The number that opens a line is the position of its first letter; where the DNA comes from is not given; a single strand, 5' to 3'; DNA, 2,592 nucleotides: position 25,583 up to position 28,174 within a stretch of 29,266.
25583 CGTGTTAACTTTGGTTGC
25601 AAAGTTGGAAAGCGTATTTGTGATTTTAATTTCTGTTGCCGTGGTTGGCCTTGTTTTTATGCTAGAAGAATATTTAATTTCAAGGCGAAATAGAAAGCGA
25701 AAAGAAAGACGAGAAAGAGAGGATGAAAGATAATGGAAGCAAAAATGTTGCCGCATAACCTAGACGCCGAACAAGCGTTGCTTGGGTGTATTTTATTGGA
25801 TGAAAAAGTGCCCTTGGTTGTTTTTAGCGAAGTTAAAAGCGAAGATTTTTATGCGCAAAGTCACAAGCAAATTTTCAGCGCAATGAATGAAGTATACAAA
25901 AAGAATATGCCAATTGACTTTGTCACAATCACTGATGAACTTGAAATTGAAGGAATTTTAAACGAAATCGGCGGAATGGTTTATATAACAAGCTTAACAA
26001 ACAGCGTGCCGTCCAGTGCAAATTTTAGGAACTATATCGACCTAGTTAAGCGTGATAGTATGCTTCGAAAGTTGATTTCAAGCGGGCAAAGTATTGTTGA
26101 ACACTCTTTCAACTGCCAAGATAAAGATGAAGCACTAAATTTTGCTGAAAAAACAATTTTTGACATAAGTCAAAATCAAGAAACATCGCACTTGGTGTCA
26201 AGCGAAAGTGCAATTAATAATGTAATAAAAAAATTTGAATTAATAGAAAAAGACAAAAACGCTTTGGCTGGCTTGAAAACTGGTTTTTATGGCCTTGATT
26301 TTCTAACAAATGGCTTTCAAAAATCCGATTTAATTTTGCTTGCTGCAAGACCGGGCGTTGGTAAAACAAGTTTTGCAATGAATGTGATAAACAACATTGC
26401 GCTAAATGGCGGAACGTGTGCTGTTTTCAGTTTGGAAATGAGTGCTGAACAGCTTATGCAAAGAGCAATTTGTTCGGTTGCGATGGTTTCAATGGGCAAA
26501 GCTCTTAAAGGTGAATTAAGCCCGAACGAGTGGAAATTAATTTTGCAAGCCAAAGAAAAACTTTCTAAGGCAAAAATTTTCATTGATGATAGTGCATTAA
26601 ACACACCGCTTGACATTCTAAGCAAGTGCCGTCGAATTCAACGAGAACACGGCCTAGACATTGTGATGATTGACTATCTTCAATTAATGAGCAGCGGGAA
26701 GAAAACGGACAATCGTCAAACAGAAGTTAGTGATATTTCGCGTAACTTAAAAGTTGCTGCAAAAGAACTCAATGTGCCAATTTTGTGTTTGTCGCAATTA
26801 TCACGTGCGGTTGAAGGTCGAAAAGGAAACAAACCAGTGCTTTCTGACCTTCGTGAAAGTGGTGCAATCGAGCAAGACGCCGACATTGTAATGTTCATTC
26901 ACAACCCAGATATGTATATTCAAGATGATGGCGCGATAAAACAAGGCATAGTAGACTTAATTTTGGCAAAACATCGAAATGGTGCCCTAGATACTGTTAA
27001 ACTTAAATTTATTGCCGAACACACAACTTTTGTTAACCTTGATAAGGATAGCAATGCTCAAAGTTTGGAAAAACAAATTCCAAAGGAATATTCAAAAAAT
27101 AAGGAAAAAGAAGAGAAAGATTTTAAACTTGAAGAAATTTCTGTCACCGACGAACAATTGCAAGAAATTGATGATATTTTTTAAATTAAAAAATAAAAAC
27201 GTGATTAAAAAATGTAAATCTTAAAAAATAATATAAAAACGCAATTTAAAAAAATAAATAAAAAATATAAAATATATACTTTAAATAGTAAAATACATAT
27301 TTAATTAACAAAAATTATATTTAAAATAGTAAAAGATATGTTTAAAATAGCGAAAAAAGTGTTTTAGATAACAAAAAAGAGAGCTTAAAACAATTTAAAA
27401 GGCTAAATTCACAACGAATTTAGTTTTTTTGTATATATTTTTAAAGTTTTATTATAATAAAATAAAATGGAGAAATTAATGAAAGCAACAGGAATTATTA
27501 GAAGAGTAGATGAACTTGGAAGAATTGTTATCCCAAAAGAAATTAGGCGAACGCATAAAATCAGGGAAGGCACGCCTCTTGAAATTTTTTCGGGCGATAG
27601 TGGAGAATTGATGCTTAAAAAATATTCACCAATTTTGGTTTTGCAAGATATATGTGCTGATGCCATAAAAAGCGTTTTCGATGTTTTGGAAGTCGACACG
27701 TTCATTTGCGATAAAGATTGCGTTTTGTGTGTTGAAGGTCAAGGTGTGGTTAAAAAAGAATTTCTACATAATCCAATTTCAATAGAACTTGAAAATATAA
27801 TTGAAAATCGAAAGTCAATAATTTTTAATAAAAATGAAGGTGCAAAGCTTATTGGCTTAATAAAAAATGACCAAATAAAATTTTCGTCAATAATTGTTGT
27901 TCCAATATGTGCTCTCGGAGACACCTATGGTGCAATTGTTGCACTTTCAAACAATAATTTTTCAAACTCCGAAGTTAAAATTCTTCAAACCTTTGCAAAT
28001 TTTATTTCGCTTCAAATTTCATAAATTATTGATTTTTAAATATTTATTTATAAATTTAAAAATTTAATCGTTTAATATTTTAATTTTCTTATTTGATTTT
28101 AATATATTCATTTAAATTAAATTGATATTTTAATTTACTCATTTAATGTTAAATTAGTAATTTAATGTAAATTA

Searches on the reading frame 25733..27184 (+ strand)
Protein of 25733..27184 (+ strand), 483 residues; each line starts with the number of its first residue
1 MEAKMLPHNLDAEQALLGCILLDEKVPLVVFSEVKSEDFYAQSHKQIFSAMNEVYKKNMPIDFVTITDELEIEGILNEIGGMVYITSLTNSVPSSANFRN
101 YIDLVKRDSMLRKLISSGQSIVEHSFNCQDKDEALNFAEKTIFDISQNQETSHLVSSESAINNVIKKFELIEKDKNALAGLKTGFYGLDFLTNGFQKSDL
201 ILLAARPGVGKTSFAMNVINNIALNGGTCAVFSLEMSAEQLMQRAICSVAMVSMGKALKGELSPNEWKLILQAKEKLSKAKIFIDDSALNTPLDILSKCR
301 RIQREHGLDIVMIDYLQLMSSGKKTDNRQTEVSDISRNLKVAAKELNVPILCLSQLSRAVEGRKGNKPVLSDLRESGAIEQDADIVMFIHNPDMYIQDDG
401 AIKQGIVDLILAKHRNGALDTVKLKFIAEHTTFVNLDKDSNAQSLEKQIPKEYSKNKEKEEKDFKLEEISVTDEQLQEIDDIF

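Call 76: search_protein_families(library=pfam, proteins=[window:25733-27184:+], max_evalue=0.001)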
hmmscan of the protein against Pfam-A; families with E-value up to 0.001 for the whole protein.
window:25733-27184:+ (483 aa): 4 families
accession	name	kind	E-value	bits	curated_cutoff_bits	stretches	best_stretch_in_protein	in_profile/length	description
PF03796.21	DnaB_C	-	1.8e-96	322.9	27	1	180-435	1-255/255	DnaB-like helicase C terminal domain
PF00772.26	DnaB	-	6.6e-31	106.8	23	1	6-106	2-102/103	DnaB-like helicase N terminal domain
PF13481.12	AAA_25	-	6e-11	42.8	27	1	195-356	29-190/195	AAA domain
PF06745.19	ATPase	-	3.7e-07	30.2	26.6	1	182-334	2-146/231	KaiC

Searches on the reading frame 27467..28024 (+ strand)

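Call 76: search_protein_families(library=pfam, proteins=[window:27467-28024:+], max_evalue=0.001)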
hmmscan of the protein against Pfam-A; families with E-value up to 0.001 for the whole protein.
window:27467-28024:+ (185 aa): 4 families
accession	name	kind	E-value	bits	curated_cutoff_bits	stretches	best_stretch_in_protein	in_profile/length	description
PF15714.11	SpoVT_C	-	2.6e-22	79.7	27.5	1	59-184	2-127/128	Stage V sporulation protein T C-terminal, transcription factor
PF04014.23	MazE_antitoxin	-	6e-12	45.8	24.7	1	11-55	1-45/48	Antidote-toxin recognition MazE, bacterial antitoxin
PF01590.32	GAF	-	3.2e-07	31.4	22.4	1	60-184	3-133/133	GAF domain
PF13185.12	GAF_2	-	3e-05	24.7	28.6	1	109-182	58-133/136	GAF domain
